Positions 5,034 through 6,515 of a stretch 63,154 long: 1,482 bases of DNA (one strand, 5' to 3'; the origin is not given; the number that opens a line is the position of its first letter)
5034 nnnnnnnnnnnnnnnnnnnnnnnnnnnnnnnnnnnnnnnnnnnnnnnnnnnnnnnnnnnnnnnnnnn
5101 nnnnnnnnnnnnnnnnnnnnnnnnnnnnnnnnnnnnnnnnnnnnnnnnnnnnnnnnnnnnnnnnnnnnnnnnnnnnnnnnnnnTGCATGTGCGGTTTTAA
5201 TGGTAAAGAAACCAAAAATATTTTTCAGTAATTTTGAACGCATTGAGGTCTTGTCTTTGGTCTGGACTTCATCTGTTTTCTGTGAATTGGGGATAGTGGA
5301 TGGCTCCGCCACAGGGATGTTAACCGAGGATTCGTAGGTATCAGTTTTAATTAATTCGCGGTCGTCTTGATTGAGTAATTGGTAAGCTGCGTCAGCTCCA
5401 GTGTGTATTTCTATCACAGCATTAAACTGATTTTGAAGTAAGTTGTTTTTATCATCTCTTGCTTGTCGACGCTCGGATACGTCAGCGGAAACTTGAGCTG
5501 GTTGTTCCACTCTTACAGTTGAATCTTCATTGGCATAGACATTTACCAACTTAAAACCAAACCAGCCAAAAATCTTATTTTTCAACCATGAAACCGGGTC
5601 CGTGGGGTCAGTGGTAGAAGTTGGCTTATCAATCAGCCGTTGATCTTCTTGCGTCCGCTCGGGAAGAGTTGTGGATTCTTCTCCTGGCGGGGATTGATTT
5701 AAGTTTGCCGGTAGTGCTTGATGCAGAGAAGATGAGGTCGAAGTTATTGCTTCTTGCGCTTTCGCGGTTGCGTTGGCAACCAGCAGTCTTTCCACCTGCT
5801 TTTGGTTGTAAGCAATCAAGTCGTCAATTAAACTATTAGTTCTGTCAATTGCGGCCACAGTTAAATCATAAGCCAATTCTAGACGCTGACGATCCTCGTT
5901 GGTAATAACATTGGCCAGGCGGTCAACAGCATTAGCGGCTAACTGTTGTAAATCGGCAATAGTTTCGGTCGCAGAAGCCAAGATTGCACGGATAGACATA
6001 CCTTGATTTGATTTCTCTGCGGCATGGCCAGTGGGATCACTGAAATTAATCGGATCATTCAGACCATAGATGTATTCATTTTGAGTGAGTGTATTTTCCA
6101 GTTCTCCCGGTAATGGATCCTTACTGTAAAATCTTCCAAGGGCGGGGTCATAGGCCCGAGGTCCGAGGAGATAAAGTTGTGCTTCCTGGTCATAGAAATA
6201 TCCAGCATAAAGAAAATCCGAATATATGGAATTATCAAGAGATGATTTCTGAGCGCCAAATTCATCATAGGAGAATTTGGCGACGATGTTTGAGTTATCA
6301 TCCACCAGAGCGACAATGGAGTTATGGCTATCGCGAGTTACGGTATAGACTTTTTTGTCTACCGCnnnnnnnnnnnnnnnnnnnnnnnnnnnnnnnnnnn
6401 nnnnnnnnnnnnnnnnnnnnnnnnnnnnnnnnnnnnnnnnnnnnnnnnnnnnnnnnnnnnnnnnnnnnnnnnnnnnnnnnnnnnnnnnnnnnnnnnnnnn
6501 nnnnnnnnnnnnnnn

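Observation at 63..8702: RHS/YD polymorphic-toxin locus with a main toxin-immunity pair and two displaced C-terminal cassettes in a reduced, CPR-like genome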

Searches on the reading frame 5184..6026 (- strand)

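Call 7: search_protein_families(library=pfam, proteins=[window:5184-6026:-], max_evalue=10)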
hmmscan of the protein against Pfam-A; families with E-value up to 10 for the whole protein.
seq(281 aa): 2 families
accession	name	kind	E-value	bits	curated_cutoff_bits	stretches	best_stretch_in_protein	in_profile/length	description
PF12440.13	MAGE_N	-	0.097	13.6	26.6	1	76-137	16-73/92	Melanoma associated antigen family N terminal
PF23958.1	DUF7287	-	2.2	9.2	27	1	159-258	30-128/157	Family of unknown function (DUF7287)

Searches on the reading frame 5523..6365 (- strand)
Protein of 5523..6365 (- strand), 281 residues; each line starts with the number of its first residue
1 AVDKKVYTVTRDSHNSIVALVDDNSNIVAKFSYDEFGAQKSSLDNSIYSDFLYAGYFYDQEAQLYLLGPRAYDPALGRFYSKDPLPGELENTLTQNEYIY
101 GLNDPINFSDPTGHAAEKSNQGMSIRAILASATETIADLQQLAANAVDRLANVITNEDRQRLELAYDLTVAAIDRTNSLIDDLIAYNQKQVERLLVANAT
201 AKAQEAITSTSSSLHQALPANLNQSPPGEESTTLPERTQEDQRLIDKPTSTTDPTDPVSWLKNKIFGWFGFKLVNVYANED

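Call 66: find_related_loci(query=A5, collection=metagenome_contigs, flank=9000)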
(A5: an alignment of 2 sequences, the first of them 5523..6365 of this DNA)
Query A5 (281 aa) in metagenome_contigs; peptide patterns used: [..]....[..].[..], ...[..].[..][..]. (x = any residue, [..] = any of these).
600 stretches matched a pattern (row limit reached: there are more); 434 encode a relative of the query (tblastn E <= 1e-3); the best 80 are kept; 79 distinct loci.
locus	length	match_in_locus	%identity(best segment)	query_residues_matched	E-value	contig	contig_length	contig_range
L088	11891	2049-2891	49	2-280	2e-82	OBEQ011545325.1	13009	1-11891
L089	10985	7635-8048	38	2-140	1e-24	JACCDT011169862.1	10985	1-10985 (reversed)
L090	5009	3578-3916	44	4-117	4e-24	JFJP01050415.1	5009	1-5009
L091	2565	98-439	44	7-116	3e-22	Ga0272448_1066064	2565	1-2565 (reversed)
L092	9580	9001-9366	41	4-126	3e-22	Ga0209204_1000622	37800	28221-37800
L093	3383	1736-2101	41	4-126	3e-22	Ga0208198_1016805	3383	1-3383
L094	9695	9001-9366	41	4-126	5e-22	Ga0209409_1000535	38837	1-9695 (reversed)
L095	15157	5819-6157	43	6-117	4e-21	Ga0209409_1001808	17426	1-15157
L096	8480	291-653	41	5-126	9e-21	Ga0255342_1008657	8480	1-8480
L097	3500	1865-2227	41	5-126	1e-20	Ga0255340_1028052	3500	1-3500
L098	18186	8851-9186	44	5-115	5e-20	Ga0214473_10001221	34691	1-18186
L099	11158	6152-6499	38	3-116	4e-18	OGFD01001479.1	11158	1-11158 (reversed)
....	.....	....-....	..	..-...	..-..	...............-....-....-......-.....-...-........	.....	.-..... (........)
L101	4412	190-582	31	7-149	1e-17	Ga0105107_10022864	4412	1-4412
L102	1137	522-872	39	26-137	1e-17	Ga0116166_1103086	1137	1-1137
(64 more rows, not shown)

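Call 68: search_protein_families(library=pfam, proteins=[L088:4667-5023:+, L088:5268-5813:+], max_evalue=1)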
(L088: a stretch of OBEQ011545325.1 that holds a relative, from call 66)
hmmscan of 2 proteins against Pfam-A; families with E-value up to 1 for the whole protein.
L088:4667-5023:+ (119 aa): 1 family
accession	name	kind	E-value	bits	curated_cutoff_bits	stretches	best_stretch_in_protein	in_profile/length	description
PF09492.16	Pec_lyase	-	0.008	15.9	22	1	33-94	113-175/292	Pectic acid lyase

L088:5268-5813:+ (182 aa): 3 families
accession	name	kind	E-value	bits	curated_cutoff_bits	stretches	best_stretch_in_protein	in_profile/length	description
PF01797.21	Y1_Tnp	-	9.2e-16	58.5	23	1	14-126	7-121/121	Transposase IS200 like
PF20411.3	DUF6697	-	0.017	15.5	23.9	1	58-150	32-123/177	Domain of unknown function (DUF6697)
PF23077.1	zf-C2H2_ZNF462_1st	-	0.31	11.2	27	1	82-90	19-27/29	Zinc finger protein 462, first C2H2 zinc finger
